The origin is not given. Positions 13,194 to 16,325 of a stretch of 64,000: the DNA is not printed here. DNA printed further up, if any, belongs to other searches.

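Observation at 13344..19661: Co-directional gene string PolX(PHP) - membrane protein - TPR/polyacidic protein - giant degenerate methyltransferase-like protein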

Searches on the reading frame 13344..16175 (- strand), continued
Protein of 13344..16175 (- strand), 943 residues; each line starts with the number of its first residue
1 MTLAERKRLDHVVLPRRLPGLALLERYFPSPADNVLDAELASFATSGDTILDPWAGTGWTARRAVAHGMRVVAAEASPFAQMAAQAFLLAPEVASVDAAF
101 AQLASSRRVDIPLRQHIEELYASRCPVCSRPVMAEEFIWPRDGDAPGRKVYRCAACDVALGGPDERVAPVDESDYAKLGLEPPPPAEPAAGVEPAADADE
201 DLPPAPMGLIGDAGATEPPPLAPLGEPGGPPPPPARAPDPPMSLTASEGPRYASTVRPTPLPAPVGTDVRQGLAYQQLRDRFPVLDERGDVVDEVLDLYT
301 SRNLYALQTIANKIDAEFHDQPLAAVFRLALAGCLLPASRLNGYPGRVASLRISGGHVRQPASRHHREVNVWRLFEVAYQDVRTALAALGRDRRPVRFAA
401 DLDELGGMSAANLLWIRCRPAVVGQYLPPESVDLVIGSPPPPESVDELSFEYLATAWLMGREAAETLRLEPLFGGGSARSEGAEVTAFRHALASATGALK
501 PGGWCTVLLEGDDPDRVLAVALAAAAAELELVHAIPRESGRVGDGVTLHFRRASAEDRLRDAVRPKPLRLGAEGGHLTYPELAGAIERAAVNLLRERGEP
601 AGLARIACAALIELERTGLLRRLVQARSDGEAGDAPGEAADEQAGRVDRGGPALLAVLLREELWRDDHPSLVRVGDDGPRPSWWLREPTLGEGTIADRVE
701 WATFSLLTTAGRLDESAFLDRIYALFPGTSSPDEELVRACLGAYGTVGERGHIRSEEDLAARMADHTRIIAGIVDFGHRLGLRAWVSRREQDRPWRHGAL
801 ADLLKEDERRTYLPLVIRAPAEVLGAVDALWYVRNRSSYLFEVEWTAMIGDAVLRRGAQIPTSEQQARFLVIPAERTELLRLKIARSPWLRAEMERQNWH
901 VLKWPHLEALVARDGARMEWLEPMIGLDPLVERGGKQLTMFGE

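Call 36: predict_structure(alignment_id=A2)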
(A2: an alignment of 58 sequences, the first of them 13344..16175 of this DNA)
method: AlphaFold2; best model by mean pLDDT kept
length: 943 residues; sequences in the alignment: 58
mean_pLDDT: 81.4   pTM: 0.80
mean pLDDT of the five models: 81.4, 80.8, 79.8, 79.6, 78.1
residues with pLDDT >= 90: 482; 70-90: 274; 50-70: 58; < 50: 129
segments of 3 or more residues with pLDDT < 50: 1-6, 160-164, 189-230, 235-266, 476-479, 567-574, 628-650, 936-943
pLDDT, mean of each block of 10 residues (from residue 1): 53 79 79 91 93 92 92 93 88 93 91 94 89 91 86 74 62 83 66 42 31 35 40 47 35 35 45 81 78 90 93 92 93 94 84 84 87 94 85 79 71 90 92 94 85 94 87 57 81 95 94 90 92 93 92 84 56 60 92 93 94 92 65 41 39 78 88 77 89 92 92 87 94 94 81 85 95 96 95 94 95 92 94 92 95 92 93 95 92 94 96 91 91 59 39
secondary structure, 60 per line:
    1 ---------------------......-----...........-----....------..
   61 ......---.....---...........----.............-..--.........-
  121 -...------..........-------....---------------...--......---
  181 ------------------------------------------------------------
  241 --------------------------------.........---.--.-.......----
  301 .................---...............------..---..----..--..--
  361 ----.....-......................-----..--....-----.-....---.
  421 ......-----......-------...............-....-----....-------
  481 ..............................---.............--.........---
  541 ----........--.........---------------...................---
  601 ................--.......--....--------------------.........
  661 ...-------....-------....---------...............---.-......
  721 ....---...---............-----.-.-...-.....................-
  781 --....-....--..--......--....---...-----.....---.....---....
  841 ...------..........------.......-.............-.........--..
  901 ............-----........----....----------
elements in order (helices of 4 or more, strands of 3 or more residues): H22-27 H33-43 E49-52 H59-66 E70-74 H78-88 H93-105 H113-119 E122-124 E131-140 E148-151 E167-169 H172-177 H273-281 H290-296 H301-317 H321-335 E365-369 H371-392 E413-416 H420-426 E432-437 H445-459 H461-464 H470-473 H481-498 E499-510 H514-526 E529-537 E545-552 H555-563 H579-597 H603-616 H619-625 H628-631 H652-663 E671-674 E682-685 H695-709 H715-724 H734-744 H759-779 E783-786 H788-791 H800-803 H806-809 H821-825 E829-833 E837-843 H850-859 E866-872 H874-886 H888-896 E899-903 H904-912 H918-924 H930-933

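Call 40: fold_search(model_id=the predicted structure, library=pdb)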
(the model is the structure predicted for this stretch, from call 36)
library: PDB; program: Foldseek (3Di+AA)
matches with E <= 10: 1489; with E <= 0.001: 3
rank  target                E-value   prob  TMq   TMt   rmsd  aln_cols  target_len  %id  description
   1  6zxw_G                3.3e-04  1.00  0.10  0.27  11.8       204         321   10  Structure of Archaeoglobus fulgidus Trm11-Trm112 m2G10 tRNA methyltransferase complex bound to sinefungin (released 2020-09-23)
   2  6zxv_B                6.2e-04  1.00  0.09  0.25   9.6       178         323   13  Structure of Archaeoglobus fulgidus Trm11 m2G10 tRNA methyltransferase enzyme bound to sinefungin (released 2020-09-23)
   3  2zfu_B                9.7e-04  1.00  0.09  0.32  10.1       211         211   16  Structure of the methyltransferase-like domain of nucleomethylin (released 2008-12-02)
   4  3lpm_A                1.4e-03  1.00  0.10  0.37   6.5       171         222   13  Crystal structure of putative methyltransferase small domain protein from Listeria monocytogenes (released 2010-02-23)
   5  2zfu_A                1.8e-03  0.99  0.08  0.31  10.2       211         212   17  Structure of the methyltransferase-like domain of nucleomethylin (released 2008-12-02)
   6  6zxy                  2.3e-03  1.00  0.09  0.24   4.2       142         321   12  Structure of Archaeoglobus fulgidus Trm11 m2G10 tRNA methyltransferase enzyme (released 2020-09-23)
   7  7wm6_C                2.3e-03  1.00  0.10  0.36   8.2       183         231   11  Crystal structure of SAH-bound TrmM from Mycoplasma capricolum (released 2022-06-29)
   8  3ofj                  2.4e-03  1.00  0.10  0.43   7.1       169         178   12  Crystal structure of N-methyltransferase NodS from Bradyrhizobium japonicum WM9 (released 2010-10-27)
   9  4qtt_B                2.5e-03  1.00  0.10  0.47   7.7       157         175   11  Structure of S. cerevisiae Bud23-Trm112 complex involved in formation of m7G1575 on 18S rRNA (apo-form) (released 2014-12-24)
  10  4qtu_B                2.9e-03  1.00  0.10  0.45   7.4       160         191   12  Structure of S. cerevisiae Bud23-Trm112 complex involved in formation of m7G1575 on 18S rRNA (SAM bound form) (released 2014-12-24)
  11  7wm6_B                3.0e-03  1.00  0.09  0.41   3.7       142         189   10  Crystal structure of SAH-bound TrmM from Mycoplasma capricolum (released 2022-06-29)
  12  7wm6_A                3.0e-03  1.00  0.10  0.34   8.0       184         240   12  Crystal structure of SAH-bound TrmM from Mycoplasma capricolum (released 2022-06-29)
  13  7of3_C                3.0e-03  0.99  0.11  0.28   8.3       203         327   13  Structure of a human mitochondrial ribosome large subunit assembly intermediate in complex with MTERF4-NSUN4 (dataset2 (released 2021-05-19)
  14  6zxv_A                3.2e-03  1.00  0.09  0.25   4.4       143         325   10  Structure of Archaeoglobus fulgidus Trm11 m2G10 tRNA methyltransferase enzyme bound to sinefungin (released 2020-09-23)
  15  6g4w_q                3.2e-03  1.00  0.10  0.43   8.8       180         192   12  Cryo-EM structure of a late human pre-40S ribosomal subunit - State A (released 2018-06-06)
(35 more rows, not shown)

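Call 41: search_protein_families(library=pfam, proteins=[P0313, P0299, P0279, P0309, P0210, P0229, P0260], max_evalue=10)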
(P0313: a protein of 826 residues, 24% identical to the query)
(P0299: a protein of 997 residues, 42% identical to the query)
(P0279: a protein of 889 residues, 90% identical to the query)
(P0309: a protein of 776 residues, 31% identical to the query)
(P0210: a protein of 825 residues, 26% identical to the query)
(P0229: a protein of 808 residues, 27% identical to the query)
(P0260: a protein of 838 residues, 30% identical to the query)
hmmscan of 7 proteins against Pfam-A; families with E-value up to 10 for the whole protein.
P0313 (826 aa): 11 families
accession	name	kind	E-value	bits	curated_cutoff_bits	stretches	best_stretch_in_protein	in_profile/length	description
PF01555.25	N6_N4_Mtase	-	7.2e-16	59.2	26.7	2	15-59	170-214/221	DNA methylase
PF03602.21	Cons_hypoth95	-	3e-08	34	24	2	26-72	41-88/182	Conserved hypothetical protein 95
PF02086.21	MethyltransfD12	-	2.2e-07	31.3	22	1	19-72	11-65/253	D12 class N6 adenine-specific DNA methyltransferase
PF01170.24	UPF0020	-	0.00052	20.2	22.3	2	27-62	29-64/197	RMKL-like, methyltransferase domain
PF06325.19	PrmA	-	0.0058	16.6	22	1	18-64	153-200/296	Ribosomal protein L11 methyltransferase (PrmA)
PF09445.16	Methyltransf_15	-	0.05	13.6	22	1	29-59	3-33/165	RNA cap guanine-N2 methyltransferase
PF02005.22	TRM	-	0.092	12.4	27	0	18-66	38-92/376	N2,N2-dimethylguanosine tRNA methyltransferase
PF02475.24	TRM5-TYW2_MTfase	-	0.094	13.1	28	1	25-68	35-80/164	TRM5/TYW2 methyltransferase domain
PF05876.18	GpA_ATPase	-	0.22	11.6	25.6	1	94-143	192-239/247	Phage terminase large subunit gpA, ATPase domain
PF14149.11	YhfH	-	0.33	11.3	27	0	129-138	15-24/37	YhfH-like protein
PF09723.15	Zn_ribbon_8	-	0.47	10.9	34.4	1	128-139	6-17/41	Zinc ribbon domain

P0299 (997 aa): 0 families

P0279 (889 aa): 6 families
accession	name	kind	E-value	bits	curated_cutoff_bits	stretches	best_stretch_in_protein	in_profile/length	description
PF01555.25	N6_N4_Mtase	-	4.1e-05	24.1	26.7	1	19-70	160-211/221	DNA methylase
PF24355.1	DUF7514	-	0.035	14.4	27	1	134-197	58-121/160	Domain of unknown function (DUF7514)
PF24042.1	DUF7351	-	0.1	12.8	31.2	1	108-153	58-103/177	Domain of unknown function (DUF7351)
PF01096.23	Zn_ribbon_TFIIS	-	0.14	12.4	21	1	118-151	2-35/39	Transcription factor S-II (TFIIS)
PF12760.12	Zn_ribbon_IS1595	-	0.34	11.3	25.4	1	118-151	20-44/46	Transposase zinc-ribbon domain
PF07191.17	Zn_ribbon_6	-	0.43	11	25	1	118-153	2-25/67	Double zinc ribbon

P0309 (776 aa): 5 families
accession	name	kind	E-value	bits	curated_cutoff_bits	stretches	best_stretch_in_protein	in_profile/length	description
PF01555.25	N6_N4_Mtase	-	1.2e-09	38.9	26.7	1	25-76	161-212/221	DNA methylase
PF07282.18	Cas12f1-like_TNB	-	0.058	14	26.3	1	121-159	28-50/60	Cas12f1-like, TNB domain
PF13248.11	Zn_ribbon_3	-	2.4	8.2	27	0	151-156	4-9/26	zinc-ribbon domain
PF08271.17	Zn_Ribbon_TF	-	4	7.5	29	0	150-159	1-10/43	TFIIB zinc-binding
PF24444.1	DUF7563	-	5.2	7.1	27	0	123-156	3-33/39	Family of unknown function (DUF7563)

P0210 (825 aa): 11 families
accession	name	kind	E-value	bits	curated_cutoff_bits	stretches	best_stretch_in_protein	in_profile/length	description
PF01555.25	N6_N4_Mtase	-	4.3e-20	73.1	26.7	2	18-90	159-215/221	DNA methylase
PF01170.24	UPF0020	-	4.3e-07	30.3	22.3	2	55-140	27-92/197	RMKL-like, methyltransferase domain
PF03602.21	Cons_hypoth95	-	6.2e-06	26.4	24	2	53-120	39-103/182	Conserved hypothetical protein 95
PF06325.19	PrmA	-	4.3e-05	23.6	22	1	49-98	154-204/296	Ribosomal protein L11 methyltransferase (PrmA)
PF13847.12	Methyltransf_31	-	0.00013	22.1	27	1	55-91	2-41/145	Methyltransferase domain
PF10264.15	Stork_head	-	0.00071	20.2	27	1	574-627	7-60/79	Winged helix Storkhead-box1 domain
PF02086.21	MethyltransfD12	-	0.0047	17.1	22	1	46-96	12-60/253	D12 class N6 adenine-specific DNA methyltransferase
PF02475.24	TRM5-TYW2_MTfase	-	0.0056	17.1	28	1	49-119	29-98/164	TRM5/TYW2 methyltransferase domain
PF13649.12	Methyltransf_25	-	0.014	16.5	27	1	60-96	1-39/97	Methyltransferase domain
PF08293.16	MRP-S33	-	0.12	13.1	25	1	290-321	26-57/87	Mitochondrial ribosomal subunit S27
PF07422.18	s48_45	-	1.5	9.8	24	1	268-314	37-84/110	Sexual stage antigen s48/45 domain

P0229 (808 aa): 9 families
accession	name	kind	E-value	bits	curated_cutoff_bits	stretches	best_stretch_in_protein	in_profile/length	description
PF01555.25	N6_N4_Mtase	-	2e-21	77.4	26.7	2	21-73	161-213/221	DNA methylase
PF03602.21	Cons_hypoth95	-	3.3e-07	30.6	24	2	40-89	40-90/182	Conserved hypothetical protein 95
PF01170.24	UPF0020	-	3.6e-07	30.5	22.3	2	40-77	27-64/197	RMKL-like, methyltransferase domain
PF02086.21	MethyltransfD12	-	2.2e-05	24.8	22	2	41-74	20-53/253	D12 class N6 adenine-specific DNA methyltransferase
PF06325.19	PrmA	-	0.00015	21.8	22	1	35-83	155-204/296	Ribosomal protein L11 methyltransferase (PrmA)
PF02475.24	TRM5-TYW2_MTfase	-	0.0055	17.1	28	1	35-77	30-74/164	TRM5/TYW2 methyltransferase domain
PF09445.16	Methyltransf_15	-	0.014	15.5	22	1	43-89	2-48/165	RNA cap guanine-N2 methyltransferase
PF13847.12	Methyltransf_31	-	0.2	11.8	27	1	41-76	3-41/145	Methyltransferase domain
PF12760.12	Zn_ribbon_IS1595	-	1.1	9.8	25.4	1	113-148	20-44/46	Transposase zinc-ribbon domain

P0260 (838 aa): 7 families
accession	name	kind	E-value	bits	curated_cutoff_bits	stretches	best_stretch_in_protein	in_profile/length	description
PF01555.25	N6_N4_Mtase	-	4.7e-21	76.2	26.7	2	28-84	161-217/221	DNA methylase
PF03602.21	Cons_hypoth95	-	1.3e-05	25.4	24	1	48-102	41-93/182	Conserved hypothetical protein 95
PF02086.21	MethyltransfD12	-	7.9e-05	22.9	22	1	51-120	23-92/253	D12 class N6 adenine-specific DNA methyltransferase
PF01170.24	UPF0020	-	0.00075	19.7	22.3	2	48-72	28-52/197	RMKL-like, methyltransferase domain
PF02475.24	TRM5-TYW2_MTfase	-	0.04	14.3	28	1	38-112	26-102/164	TRM5/TYW2 methyltransferase domain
PF13649.12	Methyltransf_25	-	0.21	12.7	27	0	52-94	1-45/97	Methyltransferase domain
PF07975.18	C1_4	-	2.3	9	28.9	1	121-159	2-41/55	TFIIH C1-like domain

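Call 42: list_cluster_members(proteins=[P0271, P0174, P0282, P0288, P0310, P0300, P0315, P0272, P0279, P0284])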
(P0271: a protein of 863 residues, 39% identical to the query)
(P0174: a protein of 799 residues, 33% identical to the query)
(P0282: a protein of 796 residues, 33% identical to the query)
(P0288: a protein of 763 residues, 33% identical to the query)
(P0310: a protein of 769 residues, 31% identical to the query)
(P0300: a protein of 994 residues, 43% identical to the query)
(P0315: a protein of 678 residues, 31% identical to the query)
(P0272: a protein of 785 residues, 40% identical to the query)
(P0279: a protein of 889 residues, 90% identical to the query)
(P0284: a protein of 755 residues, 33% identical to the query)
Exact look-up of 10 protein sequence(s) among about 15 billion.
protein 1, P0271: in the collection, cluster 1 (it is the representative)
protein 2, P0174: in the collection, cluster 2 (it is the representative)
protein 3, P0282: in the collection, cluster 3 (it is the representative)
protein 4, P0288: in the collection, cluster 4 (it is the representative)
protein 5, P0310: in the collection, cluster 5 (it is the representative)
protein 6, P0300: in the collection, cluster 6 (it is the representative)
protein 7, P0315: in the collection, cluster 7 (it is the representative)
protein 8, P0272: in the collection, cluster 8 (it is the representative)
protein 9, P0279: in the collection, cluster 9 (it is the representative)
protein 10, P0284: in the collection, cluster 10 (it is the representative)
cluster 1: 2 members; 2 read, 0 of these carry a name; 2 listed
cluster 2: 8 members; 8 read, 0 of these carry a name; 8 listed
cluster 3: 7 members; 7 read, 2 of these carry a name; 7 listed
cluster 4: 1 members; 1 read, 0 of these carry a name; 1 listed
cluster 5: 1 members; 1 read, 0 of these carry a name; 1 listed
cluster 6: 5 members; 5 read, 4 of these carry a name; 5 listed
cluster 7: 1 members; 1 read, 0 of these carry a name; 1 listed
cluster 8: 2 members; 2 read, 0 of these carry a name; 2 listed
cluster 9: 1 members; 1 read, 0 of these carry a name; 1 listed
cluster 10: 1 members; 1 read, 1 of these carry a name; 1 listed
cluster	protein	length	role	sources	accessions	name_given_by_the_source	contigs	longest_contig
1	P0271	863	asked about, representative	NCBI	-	-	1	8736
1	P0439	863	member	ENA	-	-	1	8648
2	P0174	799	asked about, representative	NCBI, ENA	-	-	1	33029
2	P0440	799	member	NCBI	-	-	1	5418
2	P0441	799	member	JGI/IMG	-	-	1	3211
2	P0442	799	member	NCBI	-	-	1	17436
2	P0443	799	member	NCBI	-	-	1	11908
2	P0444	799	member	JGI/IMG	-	-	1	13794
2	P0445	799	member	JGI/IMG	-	-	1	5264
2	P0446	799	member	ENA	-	-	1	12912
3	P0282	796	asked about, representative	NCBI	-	-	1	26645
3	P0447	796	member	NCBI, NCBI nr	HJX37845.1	MAG TPA: hypothetical protein VJ714_04560 [Anaerolineae bacterium] | hypothetical protein [Anaerolineae bacterium]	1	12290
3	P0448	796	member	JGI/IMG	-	predicted RNA-binding Zn-ribbon protein involved in translation (DUF1610 family)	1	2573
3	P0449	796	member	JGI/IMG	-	-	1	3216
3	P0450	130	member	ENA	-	-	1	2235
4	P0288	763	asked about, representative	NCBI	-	-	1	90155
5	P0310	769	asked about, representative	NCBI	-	-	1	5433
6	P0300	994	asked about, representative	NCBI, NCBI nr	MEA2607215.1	MAG: hypothetical protein QOI00_1972 [Chloroflexota bacterium] | hypothetical protein [Chloroflexota bacterium]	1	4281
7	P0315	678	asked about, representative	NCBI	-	-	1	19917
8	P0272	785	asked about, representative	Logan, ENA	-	-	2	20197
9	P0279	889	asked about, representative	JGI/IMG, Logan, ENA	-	-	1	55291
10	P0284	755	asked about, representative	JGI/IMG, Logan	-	hypothetical protein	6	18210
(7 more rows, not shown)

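Call 49: search_protein_families(library=pfam, proteins=[L087:5793-6230:+], max_evalue=10)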
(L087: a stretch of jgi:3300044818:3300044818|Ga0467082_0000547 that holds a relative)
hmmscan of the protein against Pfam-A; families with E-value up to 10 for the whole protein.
L087:5793-6230:+ (146 aa): 0 families
